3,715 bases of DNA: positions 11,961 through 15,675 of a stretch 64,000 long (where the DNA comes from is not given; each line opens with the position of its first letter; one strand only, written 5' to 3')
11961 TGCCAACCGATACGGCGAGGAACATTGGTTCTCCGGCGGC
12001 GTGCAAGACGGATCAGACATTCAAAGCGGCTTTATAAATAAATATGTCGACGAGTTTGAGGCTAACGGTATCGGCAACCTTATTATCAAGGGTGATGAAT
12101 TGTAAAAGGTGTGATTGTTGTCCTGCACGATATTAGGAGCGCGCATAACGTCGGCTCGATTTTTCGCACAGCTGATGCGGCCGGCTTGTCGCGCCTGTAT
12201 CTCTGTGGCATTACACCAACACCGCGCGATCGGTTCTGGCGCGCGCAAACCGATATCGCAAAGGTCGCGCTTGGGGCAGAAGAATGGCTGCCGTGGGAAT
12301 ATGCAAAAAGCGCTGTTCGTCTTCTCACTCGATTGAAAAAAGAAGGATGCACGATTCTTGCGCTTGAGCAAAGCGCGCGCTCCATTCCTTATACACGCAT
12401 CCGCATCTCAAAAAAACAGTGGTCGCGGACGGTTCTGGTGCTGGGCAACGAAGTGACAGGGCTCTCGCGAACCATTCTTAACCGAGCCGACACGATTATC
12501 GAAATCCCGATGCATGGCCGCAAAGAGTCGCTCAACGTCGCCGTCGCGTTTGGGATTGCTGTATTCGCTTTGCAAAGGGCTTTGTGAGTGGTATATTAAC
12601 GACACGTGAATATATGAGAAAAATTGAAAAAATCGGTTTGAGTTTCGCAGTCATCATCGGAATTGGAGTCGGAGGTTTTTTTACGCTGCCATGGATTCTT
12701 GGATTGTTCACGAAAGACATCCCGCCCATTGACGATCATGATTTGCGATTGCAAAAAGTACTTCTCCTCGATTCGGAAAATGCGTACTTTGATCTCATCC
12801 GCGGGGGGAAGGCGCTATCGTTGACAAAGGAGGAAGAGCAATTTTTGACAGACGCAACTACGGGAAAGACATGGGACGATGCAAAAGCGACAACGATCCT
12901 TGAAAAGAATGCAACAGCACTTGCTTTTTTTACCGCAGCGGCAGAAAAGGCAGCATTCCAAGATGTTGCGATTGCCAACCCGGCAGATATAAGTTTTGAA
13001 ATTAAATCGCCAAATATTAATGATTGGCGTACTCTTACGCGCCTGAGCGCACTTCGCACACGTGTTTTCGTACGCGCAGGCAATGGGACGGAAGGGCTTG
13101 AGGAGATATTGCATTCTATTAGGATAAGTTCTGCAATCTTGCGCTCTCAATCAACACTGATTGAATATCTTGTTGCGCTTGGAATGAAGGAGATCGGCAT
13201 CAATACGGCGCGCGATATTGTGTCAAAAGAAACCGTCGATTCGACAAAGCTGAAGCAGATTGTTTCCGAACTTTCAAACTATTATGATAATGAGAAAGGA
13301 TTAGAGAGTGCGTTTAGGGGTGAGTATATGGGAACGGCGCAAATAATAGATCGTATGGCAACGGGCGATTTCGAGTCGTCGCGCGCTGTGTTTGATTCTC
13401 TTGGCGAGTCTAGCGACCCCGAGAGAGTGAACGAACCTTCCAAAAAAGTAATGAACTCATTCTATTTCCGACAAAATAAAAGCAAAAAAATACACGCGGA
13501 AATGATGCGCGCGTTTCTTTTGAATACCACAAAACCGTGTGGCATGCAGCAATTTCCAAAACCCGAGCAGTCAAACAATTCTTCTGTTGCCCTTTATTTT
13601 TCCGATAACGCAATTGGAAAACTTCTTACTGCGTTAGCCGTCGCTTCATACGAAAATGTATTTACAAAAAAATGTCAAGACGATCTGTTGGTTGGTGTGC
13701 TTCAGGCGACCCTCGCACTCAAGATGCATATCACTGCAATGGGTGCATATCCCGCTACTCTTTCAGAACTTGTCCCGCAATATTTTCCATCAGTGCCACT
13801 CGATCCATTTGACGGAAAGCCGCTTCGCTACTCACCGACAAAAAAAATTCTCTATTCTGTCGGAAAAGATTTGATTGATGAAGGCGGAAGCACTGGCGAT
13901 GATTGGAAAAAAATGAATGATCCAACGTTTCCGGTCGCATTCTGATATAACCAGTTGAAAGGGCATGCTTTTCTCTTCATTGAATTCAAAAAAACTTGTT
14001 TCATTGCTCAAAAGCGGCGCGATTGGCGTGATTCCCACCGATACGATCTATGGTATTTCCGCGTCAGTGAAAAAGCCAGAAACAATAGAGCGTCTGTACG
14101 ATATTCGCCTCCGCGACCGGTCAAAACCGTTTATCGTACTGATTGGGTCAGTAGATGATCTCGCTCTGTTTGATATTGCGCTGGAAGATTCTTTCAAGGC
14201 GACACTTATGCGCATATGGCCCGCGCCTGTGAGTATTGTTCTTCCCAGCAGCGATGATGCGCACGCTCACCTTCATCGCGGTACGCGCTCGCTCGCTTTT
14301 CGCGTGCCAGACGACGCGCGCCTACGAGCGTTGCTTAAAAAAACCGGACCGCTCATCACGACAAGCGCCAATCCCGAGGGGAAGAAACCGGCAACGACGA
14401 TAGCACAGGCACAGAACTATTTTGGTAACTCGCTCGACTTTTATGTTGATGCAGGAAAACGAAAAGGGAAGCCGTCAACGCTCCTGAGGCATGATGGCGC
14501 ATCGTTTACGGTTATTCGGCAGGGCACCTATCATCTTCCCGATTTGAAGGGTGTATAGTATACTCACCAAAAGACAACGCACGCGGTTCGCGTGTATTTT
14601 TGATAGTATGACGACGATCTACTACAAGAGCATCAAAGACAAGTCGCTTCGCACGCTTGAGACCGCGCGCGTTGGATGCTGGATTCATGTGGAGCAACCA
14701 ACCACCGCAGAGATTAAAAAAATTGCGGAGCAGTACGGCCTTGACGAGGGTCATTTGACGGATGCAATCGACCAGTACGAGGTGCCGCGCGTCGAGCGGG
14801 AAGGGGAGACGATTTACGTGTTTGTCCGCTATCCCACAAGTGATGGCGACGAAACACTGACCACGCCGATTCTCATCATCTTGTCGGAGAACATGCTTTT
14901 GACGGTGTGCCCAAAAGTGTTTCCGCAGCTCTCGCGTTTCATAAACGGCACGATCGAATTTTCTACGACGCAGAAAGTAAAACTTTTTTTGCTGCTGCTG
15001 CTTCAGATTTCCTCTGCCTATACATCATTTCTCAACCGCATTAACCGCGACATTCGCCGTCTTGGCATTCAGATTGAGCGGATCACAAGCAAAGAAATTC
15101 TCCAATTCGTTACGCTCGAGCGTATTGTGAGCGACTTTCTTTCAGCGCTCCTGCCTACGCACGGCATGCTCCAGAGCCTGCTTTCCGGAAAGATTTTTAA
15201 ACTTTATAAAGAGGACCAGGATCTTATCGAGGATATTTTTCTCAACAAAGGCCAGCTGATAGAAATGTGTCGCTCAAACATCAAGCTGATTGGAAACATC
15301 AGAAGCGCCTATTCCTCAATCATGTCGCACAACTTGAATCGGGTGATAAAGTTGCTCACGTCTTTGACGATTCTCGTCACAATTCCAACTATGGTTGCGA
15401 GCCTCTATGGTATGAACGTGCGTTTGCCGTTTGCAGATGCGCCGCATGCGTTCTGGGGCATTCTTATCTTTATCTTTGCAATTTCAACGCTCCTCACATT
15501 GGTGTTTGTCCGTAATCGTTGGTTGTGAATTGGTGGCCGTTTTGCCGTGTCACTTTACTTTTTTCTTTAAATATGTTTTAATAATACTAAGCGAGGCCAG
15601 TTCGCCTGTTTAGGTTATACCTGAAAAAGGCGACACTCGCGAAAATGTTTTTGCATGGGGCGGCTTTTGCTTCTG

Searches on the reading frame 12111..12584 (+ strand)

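Call 66: search_protein_families(library=pfam, proteins=[window:12111-12584:+], max_evalue=0.001)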
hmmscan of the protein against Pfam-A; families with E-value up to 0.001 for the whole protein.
window:12111-12584:+ (158 aa): 1 family
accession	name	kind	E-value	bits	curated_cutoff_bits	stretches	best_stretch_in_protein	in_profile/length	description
PF00588.24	SpoU_methylase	-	2.8e-35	121.9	29.7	1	1-151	2-141/142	SpoU rRNA Methylase family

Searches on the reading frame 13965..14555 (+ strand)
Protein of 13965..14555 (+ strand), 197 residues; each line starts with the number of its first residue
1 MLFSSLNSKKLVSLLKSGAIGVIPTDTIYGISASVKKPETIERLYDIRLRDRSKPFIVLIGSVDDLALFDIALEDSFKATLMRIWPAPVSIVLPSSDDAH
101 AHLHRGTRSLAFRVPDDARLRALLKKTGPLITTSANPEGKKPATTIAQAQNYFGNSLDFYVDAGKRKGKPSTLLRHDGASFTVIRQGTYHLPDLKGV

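Call 66: search_protein_families(library=pfam, proteins=[window:13965-14555:+], max_evalue=0.001)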
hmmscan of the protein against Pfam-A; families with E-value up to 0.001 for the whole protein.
window:13965-14555:+ (197 aa): 1 family
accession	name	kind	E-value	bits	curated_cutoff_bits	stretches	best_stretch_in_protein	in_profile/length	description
PF01300.24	Sua5_yciO_yrdC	-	1.9e-42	145.2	25.1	1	14-187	2-178/178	Telomere recombination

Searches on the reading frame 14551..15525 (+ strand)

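Call 66: search_protein_families(library=pfam, proteins=[window:14551-15525:+], max_evalue=0.001)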
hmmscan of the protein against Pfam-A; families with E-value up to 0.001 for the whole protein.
window:14551-15525:+ (325 aa): 1 family
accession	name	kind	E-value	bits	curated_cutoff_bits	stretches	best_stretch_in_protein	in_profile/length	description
PF01544.23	CorA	-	3.1e-52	178.1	27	1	43-321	5-292/292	CorA-like Mg2+ transporter protein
